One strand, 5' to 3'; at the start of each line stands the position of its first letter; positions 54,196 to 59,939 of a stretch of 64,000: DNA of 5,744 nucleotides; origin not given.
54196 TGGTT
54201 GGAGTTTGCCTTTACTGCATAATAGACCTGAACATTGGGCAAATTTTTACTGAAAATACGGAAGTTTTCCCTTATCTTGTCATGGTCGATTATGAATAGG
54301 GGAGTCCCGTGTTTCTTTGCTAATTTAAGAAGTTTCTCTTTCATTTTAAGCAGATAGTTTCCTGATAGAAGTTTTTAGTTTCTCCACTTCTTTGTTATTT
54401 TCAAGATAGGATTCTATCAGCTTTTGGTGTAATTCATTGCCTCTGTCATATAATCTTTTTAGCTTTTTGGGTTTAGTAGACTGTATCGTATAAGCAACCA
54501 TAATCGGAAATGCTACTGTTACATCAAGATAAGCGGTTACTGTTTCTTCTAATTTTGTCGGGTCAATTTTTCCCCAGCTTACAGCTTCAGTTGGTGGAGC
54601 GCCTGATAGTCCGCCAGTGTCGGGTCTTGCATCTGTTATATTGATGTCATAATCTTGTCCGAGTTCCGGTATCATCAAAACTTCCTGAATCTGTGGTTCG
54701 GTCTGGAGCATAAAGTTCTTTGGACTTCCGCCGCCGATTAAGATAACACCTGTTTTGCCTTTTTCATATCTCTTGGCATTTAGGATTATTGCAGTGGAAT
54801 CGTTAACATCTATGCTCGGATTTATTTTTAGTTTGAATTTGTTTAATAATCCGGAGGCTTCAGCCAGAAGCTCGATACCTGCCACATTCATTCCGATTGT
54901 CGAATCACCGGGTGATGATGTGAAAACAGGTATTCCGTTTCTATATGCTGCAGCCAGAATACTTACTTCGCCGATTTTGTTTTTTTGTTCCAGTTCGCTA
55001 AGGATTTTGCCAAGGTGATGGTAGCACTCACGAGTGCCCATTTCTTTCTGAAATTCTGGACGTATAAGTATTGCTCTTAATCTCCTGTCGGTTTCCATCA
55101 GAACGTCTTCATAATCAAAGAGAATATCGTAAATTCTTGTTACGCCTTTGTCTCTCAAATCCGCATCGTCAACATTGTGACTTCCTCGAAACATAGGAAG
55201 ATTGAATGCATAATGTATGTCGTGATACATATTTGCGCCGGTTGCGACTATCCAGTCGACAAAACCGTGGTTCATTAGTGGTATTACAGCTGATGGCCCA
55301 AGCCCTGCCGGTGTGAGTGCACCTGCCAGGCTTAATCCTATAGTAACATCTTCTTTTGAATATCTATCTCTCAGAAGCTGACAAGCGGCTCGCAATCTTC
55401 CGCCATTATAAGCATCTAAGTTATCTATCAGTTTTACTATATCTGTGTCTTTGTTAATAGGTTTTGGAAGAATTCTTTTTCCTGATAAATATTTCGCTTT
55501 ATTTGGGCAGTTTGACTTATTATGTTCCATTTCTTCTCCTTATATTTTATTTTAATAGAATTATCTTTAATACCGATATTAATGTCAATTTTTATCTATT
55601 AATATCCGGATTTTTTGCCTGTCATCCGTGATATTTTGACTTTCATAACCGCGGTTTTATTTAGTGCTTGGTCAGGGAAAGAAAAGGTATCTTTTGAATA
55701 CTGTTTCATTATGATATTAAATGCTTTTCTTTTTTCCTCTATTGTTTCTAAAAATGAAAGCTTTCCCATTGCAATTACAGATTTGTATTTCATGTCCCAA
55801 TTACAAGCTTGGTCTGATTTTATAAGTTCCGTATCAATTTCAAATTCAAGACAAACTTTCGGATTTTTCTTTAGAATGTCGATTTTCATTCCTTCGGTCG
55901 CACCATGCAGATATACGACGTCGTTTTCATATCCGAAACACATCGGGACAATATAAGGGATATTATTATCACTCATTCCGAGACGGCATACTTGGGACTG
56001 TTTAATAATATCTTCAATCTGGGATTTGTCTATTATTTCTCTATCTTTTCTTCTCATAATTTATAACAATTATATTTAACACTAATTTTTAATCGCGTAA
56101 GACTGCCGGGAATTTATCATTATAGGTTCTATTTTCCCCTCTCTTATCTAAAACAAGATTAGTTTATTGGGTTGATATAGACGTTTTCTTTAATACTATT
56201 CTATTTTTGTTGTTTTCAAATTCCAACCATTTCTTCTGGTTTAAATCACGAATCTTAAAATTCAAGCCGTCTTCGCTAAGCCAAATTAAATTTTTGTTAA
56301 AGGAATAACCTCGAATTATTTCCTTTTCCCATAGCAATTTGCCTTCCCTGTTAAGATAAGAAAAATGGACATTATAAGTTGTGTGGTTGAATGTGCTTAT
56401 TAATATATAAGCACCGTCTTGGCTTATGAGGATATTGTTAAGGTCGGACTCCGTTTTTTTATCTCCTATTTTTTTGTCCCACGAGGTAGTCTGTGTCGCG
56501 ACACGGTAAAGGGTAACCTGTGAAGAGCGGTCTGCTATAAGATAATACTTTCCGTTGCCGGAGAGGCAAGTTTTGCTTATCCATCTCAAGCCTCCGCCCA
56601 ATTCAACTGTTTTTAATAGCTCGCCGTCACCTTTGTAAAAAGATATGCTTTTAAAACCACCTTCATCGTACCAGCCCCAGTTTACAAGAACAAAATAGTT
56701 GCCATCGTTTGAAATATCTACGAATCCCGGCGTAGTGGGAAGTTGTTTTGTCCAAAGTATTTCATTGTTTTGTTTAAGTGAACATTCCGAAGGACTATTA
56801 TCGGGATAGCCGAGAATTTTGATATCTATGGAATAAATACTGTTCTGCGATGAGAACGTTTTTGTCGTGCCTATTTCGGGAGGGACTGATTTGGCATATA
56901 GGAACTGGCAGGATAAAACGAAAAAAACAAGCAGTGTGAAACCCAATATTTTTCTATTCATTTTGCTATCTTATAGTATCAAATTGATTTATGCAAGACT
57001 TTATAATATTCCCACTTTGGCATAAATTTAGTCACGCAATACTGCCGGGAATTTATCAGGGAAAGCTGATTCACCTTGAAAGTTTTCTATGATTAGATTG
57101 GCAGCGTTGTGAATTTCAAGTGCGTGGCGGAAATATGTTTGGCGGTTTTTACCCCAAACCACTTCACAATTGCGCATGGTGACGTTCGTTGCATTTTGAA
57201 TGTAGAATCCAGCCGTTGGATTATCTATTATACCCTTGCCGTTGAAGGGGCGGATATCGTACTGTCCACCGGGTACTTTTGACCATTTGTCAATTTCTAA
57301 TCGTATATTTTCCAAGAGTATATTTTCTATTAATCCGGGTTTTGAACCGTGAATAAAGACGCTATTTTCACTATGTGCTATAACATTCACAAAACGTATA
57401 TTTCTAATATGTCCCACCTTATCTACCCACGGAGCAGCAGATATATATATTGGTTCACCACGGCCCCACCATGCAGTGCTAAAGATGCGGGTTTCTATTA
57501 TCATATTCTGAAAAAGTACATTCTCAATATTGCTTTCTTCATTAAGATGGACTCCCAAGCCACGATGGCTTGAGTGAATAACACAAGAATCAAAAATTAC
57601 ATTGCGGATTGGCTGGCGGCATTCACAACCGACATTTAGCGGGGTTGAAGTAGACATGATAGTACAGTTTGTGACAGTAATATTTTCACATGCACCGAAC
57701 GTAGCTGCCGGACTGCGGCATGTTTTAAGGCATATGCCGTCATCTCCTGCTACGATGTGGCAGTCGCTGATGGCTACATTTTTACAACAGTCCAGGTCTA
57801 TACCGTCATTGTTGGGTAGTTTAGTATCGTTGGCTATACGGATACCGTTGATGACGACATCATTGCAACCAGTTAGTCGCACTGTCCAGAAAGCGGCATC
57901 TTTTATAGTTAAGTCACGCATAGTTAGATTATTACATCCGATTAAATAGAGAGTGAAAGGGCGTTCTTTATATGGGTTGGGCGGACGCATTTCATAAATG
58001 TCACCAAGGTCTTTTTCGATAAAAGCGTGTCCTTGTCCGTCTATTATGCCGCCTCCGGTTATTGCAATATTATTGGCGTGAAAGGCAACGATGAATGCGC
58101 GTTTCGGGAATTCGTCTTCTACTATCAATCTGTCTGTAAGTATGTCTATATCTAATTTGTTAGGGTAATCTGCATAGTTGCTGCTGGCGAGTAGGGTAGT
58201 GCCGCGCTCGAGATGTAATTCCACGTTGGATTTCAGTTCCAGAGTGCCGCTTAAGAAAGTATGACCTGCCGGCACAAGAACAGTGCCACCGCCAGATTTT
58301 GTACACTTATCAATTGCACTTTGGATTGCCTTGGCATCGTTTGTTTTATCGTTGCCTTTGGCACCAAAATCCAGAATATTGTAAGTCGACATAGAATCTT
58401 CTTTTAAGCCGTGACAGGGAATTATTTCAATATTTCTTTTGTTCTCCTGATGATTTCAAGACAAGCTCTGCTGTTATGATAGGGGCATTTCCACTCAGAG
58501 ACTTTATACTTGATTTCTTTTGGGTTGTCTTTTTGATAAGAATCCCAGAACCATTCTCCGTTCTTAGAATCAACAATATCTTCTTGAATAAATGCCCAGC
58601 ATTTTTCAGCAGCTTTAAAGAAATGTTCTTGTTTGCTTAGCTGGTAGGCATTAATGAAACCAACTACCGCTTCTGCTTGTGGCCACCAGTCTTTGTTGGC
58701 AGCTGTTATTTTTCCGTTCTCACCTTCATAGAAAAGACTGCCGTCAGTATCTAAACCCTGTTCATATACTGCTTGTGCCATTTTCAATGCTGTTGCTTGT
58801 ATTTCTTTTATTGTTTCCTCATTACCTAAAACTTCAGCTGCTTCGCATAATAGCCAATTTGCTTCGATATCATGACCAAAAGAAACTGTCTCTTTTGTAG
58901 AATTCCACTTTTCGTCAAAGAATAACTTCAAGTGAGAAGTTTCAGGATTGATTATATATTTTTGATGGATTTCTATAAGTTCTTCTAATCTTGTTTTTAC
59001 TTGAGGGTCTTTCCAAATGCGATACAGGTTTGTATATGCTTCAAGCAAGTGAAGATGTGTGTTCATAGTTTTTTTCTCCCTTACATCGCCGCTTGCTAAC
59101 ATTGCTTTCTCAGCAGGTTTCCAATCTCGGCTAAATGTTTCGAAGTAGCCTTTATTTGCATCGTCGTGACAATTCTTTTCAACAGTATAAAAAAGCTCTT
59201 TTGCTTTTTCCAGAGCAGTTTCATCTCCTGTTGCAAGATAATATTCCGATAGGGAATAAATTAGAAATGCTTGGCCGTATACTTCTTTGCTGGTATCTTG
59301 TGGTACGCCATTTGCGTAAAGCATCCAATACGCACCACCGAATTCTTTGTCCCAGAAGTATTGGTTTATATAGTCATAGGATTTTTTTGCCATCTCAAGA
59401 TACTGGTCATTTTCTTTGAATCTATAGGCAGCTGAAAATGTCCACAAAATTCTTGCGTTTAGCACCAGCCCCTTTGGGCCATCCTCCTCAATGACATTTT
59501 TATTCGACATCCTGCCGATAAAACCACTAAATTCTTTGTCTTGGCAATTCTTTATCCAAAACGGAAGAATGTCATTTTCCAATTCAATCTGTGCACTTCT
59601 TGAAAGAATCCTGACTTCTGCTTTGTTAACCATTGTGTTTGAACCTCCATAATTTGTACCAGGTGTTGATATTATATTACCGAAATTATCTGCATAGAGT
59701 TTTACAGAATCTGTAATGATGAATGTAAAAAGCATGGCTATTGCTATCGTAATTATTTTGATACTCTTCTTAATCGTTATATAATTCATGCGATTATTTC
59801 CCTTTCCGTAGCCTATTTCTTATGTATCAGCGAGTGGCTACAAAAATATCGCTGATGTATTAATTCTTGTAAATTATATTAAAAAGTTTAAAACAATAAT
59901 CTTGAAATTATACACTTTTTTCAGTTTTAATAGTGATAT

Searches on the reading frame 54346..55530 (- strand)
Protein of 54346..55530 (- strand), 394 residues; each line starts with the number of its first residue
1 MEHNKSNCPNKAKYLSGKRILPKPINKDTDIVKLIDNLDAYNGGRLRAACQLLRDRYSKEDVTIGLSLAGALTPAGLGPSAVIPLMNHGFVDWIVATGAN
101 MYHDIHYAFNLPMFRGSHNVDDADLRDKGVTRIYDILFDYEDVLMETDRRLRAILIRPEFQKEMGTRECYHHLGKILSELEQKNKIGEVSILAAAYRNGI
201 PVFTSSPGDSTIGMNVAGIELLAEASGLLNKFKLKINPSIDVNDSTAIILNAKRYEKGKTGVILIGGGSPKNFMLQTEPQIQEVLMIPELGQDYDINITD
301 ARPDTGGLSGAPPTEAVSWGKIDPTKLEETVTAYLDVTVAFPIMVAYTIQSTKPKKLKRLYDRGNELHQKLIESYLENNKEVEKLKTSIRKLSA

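Call 34: search_protein_families(library=pfam, proteins=[window:54346-55530:-], max_evalue=0.00001)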
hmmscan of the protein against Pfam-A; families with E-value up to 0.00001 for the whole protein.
window:54346-55530:- (394 aa): 1 family
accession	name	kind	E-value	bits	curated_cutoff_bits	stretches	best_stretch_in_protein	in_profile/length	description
PF01916.23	DS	-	3.1e-67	227.3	27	1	32-348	3-288/288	Deoxyhypusine synthase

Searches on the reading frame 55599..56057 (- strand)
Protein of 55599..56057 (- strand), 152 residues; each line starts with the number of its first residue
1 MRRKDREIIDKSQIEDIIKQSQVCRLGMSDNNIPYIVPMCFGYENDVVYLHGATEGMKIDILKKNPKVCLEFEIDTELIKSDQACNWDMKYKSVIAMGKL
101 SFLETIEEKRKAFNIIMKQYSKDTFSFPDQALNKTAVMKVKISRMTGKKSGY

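Call 34: search_protein_families(library=pfam, proteins=[window:55599-56057:-], max_evalue=0.00001)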
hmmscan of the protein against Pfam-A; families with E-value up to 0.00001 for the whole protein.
window:55599-56057:- (152 aa): 2 families
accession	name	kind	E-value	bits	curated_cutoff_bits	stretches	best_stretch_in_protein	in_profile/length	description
PF12900.13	Pyridox_ox_2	-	1.4e-23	83.9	27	1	10-149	1-140/140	Pyridoxamine 5'-phosphate oxidase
PF01243.27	PNPOx_N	-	1.9e-07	31.9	28.1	1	13-146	4-117/120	Pyridoxamine 5'-phosphate oxidase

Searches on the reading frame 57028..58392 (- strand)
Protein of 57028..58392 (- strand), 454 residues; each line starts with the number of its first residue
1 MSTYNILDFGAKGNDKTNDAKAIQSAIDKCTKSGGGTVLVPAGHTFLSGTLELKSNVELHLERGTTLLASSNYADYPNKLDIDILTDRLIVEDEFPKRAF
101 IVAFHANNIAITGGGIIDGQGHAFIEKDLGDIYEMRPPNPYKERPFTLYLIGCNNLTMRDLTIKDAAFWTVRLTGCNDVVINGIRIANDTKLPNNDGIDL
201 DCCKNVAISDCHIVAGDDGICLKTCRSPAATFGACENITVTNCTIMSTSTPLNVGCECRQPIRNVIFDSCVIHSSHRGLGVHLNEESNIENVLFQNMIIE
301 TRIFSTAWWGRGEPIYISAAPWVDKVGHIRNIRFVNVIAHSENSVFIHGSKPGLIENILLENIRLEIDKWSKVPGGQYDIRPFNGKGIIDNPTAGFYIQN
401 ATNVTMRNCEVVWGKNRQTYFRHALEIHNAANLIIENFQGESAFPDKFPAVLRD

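Call 34: search_protein_families(library=pfam, proteins=[window:57028-58392:-], max_evalue=0.00001)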
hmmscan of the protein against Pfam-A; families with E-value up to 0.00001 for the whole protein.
window:57028-58392:- (454 aa): 3 families
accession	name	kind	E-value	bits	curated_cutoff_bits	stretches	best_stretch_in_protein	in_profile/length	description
PF00295.23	Glyco_hydro_28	-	1.6e-26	93.6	22.9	1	30-301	1-242/324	Glycosyl hydrolases family 28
PF12708.12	Pect-lyase_RHGA_epim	-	1.7e-12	48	27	1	5-59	3-58/213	Rhamnogalacturonase A/epimerase, pectate lyase-like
PF13229.12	Beta_helix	-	6.4e-10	39.3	25.9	0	147-249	48-138/158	Right handed beta helix region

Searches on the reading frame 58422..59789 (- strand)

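Call 34: search_protein_families(library=pfam, proteins=[window:58422-59789:-], max_evalue=0.00001)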
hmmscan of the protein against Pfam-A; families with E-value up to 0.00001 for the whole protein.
window:58422-59789:- (455 aa): 1 family
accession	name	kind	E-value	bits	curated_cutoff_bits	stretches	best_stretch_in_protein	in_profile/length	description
PF07221.17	GlcNAc_2-epim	-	1.8e-40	139.7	23.4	1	89-438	1-343/347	N-acylglucosamine 2-epimerase (GlcNAc 2-epimerase)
